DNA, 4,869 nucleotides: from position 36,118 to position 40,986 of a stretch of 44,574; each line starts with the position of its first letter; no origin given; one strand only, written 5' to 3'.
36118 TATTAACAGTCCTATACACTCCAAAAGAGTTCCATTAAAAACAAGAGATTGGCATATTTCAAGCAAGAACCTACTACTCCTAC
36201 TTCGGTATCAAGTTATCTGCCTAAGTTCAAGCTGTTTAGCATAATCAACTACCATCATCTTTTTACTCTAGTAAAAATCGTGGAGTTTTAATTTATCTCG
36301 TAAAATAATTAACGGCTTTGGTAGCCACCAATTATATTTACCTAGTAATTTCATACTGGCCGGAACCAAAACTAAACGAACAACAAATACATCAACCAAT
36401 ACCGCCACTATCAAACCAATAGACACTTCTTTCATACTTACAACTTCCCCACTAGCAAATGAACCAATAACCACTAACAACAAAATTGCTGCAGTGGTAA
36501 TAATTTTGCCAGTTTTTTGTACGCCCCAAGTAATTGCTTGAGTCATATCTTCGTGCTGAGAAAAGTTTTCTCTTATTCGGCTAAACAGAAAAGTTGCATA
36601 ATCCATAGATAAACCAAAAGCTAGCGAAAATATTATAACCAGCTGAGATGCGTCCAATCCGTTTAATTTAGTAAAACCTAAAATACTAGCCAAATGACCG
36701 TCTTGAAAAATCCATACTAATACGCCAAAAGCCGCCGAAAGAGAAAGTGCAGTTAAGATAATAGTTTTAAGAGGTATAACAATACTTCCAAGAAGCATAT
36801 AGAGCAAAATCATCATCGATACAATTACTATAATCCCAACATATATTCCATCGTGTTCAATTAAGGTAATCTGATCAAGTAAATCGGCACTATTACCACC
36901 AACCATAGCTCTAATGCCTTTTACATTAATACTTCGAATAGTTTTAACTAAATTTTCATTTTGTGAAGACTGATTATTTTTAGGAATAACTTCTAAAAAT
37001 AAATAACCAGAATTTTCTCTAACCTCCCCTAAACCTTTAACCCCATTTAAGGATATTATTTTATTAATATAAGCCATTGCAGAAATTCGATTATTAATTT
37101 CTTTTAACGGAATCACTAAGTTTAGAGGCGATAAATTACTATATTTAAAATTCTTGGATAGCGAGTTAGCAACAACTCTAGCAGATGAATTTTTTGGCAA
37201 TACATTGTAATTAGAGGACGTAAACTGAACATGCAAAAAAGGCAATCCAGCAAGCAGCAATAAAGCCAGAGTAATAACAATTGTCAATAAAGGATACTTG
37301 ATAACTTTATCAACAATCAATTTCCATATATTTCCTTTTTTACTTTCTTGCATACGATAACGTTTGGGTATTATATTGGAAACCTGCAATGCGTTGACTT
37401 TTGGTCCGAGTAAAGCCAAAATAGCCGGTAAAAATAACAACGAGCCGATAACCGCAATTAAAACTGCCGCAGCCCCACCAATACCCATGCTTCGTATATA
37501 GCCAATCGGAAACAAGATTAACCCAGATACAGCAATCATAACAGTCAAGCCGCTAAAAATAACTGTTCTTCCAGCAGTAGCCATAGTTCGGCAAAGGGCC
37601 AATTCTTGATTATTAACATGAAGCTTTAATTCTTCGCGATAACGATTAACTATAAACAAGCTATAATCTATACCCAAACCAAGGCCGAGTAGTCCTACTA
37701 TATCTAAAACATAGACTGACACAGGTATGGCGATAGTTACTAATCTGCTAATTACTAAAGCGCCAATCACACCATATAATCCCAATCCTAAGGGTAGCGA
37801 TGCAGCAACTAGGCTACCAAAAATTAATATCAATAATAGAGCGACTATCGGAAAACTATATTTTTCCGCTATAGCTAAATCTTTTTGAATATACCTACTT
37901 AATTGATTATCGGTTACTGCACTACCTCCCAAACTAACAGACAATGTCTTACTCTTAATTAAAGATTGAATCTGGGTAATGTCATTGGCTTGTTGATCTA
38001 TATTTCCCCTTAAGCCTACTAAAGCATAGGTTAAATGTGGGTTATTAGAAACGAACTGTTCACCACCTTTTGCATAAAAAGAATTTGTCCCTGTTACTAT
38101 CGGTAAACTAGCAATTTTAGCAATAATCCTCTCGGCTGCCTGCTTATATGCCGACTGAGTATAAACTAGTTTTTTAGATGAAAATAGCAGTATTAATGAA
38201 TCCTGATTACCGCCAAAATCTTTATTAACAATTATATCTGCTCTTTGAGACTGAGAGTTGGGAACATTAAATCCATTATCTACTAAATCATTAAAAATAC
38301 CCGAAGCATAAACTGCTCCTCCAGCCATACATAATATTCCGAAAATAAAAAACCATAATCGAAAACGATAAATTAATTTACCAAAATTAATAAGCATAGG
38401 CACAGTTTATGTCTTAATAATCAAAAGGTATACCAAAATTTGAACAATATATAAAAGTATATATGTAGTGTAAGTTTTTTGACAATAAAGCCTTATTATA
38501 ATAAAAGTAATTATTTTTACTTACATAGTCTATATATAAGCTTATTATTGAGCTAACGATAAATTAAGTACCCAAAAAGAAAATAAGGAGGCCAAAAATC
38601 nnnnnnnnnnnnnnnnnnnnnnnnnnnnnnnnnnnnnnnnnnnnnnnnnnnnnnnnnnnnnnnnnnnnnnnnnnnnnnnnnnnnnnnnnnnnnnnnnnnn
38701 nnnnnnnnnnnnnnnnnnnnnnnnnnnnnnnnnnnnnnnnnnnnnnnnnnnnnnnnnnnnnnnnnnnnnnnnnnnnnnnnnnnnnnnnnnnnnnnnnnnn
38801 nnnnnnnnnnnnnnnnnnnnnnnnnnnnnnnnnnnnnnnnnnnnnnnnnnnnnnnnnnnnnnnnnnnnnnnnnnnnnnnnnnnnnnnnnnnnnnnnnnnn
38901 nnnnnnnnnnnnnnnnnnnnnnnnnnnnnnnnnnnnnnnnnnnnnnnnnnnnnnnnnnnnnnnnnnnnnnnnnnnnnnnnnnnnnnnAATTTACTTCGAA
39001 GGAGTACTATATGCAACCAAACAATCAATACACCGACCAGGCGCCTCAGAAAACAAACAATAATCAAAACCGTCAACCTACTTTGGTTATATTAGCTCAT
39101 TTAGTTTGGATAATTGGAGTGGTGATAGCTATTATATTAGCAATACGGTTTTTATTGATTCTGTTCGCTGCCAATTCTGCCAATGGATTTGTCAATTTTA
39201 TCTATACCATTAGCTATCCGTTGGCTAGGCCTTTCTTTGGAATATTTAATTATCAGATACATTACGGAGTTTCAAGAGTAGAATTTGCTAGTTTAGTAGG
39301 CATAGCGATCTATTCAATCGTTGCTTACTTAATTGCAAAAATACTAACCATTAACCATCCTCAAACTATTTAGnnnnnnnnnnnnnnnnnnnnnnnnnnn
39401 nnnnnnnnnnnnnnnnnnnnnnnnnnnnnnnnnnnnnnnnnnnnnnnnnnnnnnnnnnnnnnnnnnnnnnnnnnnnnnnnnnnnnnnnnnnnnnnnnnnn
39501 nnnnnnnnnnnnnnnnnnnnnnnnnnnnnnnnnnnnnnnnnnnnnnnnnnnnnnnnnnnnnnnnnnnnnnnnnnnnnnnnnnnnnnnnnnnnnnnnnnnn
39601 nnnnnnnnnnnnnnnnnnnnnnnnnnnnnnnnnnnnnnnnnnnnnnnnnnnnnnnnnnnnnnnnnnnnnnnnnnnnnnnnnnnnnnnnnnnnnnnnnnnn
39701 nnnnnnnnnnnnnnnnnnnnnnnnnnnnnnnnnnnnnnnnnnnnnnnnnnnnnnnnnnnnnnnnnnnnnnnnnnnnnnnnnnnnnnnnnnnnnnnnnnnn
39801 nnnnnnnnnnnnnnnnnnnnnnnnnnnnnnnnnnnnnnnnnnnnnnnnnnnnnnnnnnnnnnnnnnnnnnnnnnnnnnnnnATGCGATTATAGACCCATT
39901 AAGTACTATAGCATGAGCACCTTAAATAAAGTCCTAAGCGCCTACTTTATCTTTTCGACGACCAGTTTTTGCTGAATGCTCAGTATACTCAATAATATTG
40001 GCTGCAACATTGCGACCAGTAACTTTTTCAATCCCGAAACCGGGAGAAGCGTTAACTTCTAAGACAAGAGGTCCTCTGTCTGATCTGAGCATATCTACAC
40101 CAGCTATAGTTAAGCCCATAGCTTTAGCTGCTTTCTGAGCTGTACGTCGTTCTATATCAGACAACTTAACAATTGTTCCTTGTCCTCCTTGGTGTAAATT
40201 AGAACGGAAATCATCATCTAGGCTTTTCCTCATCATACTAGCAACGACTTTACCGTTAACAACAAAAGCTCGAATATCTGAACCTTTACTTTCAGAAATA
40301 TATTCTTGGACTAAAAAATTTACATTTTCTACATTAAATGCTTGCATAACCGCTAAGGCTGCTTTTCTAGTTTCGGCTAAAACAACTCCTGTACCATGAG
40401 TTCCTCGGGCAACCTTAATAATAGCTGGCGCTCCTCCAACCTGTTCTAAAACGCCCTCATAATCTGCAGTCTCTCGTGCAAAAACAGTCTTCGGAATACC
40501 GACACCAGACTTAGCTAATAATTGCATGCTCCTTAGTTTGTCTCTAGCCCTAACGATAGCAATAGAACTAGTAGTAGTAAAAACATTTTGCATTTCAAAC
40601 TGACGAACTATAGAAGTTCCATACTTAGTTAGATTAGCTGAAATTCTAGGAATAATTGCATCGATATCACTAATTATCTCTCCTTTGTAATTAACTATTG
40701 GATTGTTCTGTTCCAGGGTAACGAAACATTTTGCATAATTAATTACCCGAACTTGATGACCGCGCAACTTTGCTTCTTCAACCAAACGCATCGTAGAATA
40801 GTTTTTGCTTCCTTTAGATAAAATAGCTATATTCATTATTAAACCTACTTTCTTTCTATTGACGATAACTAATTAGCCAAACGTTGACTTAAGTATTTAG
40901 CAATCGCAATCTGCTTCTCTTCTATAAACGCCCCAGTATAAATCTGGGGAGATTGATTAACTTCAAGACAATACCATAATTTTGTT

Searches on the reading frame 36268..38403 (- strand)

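Call 35: search_protein_families(library=pfam, proteins=[window:36268-38403:-], max_evalue=0.01)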
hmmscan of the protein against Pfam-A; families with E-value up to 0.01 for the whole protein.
window:36268-38403:- (711 aa): 1 family
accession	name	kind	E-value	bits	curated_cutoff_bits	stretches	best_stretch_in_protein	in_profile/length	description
PF03176.21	MMPL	-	3e-70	237.2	20.5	2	50-371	7-330/333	MMPL family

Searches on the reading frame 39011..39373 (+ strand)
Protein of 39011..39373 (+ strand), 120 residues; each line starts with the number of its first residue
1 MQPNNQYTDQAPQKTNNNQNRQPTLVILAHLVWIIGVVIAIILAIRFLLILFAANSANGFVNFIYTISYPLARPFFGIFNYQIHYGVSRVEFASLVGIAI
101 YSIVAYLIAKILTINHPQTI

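Call 35: search_protein_families(library=pfam, proteins=[window:39011-39373:+], max_evalue=0.01)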
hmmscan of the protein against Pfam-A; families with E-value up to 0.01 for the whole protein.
window:39011-39373:+ (120 aa): 1 family
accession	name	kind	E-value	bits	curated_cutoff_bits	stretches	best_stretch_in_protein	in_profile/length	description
PF02325.22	YGGT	-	0.00014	22.6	27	1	38-107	6-69/70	YGGT family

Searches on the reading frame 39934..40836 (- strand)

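Call 35: search_protein_families(library=pfam, proteins=[window:39934-40836:-], max_evalue=0.01)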
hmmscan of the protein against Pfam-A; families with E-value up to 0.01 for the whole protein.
window:39934-40836:- (300 aa): 6 families
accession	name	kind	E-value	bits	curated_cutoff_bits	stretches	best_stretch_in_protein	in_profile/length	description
PF08443.16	RimK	-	2.6e-56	190.7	21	1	97-284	1-187/188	RimK-like ATP-grasp domain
PF18030.7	Rimk_N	-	1.6e-34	118.5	26.4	1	1-94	1-94/94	RimK PreATP-grasp domain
PF02955.21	GSH-S_ATP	-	4.1e-18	65.9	23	1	114-272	12-170/175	Prokaryotic glutathione synthetase, ATP-grasp domain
PF14397.11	ATPgrasp_ST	-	1.9e-10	40.8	31.4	2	98-223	20-176/278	Sugar-transfer associated ATP-grasp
PF02655.19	ATP-grasp_3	-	2.3e-10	41.2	23.2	1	97-263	1-155/160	ATP-grasp domain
PF03133.20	TTL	-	0.0005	19.8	20.1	0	244-283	237-277/292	Tubulin-tyrosine ligase family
